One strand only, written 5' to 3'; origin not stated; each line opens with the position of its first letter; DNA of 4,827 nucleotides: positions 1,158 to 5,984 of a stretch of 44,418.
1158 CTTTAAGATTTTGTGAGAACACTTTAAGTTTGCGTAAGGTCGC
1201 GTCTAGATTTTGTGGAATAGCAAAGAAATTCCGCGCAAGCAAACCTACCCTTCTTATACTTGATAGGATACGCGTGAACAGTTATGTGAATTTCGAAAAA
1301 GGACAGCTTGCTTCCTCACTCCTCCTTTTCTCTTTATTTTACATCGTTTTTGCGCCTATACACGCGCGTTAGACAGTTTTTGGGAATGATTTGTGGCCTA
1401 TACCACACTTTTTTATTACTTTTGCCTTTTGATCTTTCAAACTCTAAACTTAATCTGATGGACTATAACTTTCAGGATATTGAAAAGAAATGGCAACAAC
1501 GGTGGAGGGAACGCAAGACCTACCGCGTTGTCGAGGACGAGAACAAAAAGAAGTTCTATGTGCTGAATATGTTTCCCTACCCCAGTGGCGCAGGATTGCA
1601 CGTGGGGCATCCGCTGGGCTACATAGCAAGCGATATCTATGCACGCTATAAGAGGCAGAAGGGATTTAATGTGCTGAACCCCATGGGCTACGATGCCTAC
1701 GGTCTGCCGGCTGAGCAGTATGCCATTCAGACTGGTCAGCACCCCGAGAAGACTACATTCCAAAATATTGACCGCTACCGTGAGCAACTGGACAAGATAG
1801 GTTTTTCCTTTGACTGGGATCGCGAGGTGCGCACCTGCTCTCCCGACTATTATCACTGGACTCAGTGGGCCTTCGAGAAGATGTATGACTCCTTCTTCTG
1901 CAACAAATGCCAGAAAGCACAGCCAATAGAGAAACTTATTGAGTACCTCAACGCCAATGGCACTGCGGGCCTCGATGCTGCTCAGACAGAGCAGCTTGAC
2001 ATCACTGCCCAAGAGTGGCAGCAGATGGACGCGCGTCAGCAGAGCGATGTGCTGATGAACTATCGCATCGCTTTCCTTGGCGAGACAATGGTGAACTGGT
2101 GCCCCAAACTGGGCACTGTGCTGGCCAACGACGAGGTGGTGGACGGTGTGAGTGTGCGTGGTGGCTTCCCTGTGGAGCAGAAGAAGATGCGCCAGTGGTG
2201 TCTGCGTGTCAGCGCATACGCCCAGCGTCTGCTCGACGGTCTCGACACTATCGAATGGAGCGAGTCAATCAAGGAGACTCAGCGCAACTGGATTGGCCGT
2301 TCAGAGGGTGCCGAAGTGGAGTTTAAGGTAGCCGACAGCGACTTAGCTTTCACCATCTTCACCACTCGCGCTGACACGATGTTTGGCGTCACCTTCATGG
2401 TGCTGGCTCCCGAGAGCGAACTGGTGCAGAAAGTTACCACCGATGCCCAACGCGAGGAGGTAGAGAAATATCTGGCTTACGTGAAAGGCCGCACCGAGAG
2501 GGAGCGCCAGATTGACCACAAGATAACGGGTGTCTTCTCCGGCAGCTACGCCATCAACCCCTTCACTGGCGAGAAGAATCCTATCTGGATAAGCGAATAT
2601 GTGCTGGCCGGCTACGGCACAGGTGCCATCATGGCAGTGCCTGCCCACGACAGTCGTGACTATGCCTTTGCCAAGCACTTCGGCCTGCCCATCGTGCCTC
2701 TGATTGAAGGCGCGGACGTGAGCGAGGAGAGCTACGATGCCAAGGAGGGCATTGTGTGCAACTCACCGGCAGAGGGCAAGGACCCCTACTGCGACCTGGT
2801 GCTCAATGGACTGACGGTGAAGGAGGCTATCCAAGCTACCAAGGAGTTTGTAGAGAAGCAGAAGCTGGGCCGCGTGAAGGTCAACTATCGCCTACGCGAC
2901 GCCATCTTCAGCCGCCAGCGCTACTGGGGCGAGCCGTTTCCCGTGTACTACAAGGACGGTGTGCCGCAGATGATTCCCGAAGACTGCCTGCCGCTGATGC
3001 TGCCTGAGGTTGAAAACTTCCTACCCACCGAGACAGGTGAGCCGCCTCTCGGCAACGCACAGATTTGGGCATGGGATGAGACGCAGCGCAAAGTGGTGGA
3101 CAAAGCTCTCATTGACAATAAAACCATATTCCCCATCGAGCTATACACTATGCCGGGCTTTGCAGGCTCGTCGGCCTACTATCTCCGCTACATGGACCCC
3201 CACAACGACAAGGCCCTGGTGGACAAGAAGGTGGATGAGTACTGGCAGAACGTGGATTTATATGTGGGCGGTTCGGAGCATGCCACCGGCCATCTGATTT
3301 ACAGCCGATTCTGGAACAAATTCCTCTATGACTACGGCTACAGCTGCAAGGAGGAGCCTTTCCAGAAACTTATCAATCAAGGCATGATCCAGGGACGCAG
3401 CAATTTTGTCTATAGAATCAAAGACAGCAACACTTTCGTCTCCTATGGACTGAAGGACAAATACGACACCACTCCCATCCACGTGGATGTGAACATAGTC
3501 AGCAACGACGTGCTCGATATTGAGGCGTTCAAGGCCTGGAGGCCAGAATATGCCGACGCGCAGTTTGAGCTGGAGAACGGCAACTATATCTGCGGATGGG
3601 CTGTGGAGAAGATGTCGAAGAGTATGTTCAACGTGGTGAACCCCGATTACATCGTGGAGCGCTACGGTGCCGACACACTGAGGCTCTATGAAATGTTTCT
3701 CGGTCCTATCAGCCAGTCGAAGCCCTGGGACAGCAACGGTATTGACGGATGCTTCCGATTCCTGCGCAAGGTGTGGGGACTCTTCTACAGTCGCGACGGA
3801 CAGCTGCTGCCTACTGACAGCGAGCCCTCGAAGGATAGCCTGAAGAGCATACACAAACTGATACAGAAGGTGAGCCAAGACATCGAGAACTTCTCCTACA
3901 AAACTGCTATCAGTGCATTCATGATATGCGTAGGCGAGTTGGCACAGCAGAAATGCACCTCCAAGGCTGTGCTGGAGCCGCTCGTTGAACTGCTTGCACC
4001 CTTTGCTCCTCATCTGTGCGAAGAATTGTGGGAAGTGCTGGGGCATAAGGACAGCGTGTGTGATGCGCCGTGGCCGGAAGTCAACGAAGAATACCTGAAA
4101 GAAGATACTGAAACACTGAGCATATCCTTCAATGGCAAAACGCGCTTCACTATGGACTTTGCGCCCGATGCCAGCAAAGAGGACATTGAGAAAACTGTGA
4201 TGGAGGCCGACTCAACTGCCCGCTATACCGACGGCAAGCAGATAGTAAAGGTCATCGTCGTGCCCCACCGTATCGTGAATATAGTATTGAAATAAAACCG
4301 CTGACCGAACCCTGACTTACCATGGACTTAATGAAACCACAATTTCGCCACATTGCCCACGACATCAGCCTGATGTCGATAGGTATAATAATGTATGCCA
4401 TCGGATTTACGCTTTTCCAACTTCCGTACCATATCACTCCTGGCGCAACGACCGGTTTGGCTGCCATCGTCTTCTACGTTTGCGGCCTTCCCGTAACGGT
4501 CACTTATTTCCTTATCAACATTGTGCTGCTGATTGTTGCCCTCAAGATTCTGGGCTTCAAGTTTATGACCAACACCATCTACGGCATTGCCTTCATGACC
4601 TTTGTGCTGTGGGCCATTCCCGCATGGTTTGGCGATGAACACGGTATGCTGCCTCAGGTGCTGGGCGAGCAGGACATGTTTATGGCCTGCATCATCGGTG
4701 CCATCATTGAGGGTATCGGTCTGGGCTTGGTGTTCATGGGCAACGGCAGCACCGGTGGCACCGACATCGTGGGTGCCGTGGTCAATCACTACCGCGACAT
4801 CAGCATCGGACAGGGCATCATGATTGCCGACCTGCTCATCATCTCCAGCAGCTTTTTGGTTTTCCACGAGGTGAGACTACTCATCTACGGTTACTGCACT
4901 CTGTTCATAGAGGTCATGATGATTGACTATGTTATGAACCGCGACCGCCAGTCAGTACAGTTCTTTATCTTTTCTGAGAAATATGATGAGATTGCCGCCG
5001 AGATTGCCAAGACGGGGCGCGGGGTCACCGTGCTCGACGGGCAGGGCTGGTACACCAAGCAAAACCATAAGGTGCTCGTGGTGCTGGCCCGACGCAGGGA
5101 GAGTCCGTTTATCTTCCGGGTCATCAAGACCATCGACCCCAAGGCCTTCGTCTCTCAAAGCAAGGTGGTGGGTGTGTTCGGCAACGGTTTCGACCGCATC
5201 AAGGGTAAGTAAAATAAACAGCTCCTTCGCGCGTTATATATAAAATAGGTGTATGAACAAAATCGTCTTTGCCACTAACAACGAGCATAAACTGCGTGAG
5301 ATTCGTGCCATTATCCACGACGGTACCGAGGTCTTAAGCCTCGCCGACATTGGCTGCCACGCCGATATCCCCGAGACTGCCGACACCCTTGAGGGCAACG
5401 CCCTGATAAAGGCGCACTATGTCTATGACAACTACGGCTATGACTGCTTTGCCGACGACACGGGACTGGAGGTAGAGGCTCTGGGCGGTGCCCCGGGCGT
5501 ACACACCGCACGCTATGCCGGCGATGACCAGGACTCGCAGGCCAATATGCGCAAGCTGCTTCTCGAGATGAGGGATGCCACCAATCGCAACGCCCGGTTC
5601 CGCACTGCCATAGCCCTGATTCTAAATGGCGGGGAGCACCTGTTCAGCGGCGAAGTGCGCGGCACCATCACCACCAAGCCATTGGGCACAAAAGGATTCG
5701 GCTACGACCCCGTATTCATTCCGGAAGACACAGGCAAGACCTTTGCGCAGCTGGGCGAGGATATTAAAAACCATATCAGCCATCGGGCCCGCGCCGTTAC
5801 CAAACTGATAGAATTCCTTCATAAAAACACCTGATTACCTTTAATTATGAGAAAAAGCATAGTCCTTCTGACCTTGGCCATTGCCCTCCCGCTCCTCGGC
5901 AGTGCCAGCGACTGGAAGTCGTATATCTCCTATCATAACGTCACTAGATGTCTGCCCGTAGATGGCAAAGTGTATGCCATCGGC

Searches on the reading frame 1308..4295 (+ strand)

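Call 63: search_protein_families(library=pfam, proteins=[window:1308-4295:+])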
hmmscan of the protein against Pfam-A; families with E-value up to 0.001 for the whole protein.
window:1308-4295:+ (995 aa): 4 families
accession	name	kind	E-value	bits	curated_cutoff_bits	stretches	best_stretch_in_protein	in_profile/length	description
PF13603.12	tRNA-synt_1_2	-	1.8e-56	191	25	1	326-487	1-166/185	Leucyl-tRNA synthetase, editing domain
PF00133.28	tRNA-synt_1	-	4.4e-32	111.8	22.7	2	61-197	1-155/414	tRNA synthetases class I (I, L, M and V)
PF09334.17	tRNA-synt_1g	-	1.3e-20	73.9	20.1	1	85-197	3-112/391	tRNA synthetases class I (M)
PF08264.19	Anticodon_1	-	8e-20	71.7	25.1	1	845-957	5-144/148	Anticodon-binding domain of tRNA ligase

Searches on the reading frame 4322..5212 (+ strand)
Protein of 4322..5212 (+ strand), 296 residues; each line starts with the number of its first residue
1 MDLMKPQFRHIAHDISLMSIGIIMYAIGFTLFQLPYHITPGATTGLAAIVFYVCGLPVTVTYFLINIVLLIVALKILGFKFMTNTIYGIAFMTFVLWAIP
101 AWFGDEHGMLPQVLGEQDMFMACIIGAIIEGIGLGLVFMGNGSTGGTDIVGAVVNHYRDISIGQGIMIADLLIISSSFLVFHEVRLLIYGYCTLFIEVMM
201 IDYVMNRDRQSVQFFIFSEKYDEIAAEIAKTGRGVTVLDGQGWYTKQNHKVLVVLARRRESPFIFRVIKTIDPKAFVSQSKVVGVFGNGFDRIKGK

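Call 63: search_protein_families(library=pfam, proteins=[window:4322-5212:+])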
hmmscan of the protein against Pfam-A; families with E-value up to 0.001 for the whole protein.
window:4322-5212:+ (296 aa): 2 families
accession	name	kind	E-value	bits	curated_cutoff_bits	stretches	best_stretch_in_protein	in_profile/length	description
PF02588.21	YitT_membrane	-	6.1e-53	179.7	24.3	1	15-228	2-204/205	Uncharacterised 5xTM membrane BCR, YitT family COG1284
PF10035.14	DUF2179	-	6e-19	68.1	22.8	1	233-287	1-55/55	Uncharacterized protein conserved in bacteria (DUF2179)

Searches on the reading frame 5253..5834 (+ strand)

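Call 63: search_protein_families(library=pfam, proteins=[window:5253-5834:+])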
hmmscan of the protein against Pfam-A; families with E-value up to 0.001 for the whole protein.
window:5253-5834:+ (193 aa): 1 family
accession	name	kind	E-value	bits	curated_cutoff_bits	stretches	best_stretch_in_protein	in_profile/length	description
PF01725.21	Ham1p_like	-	4.2e-67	226.1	22.5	1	4-188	1-186/186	Ham1 family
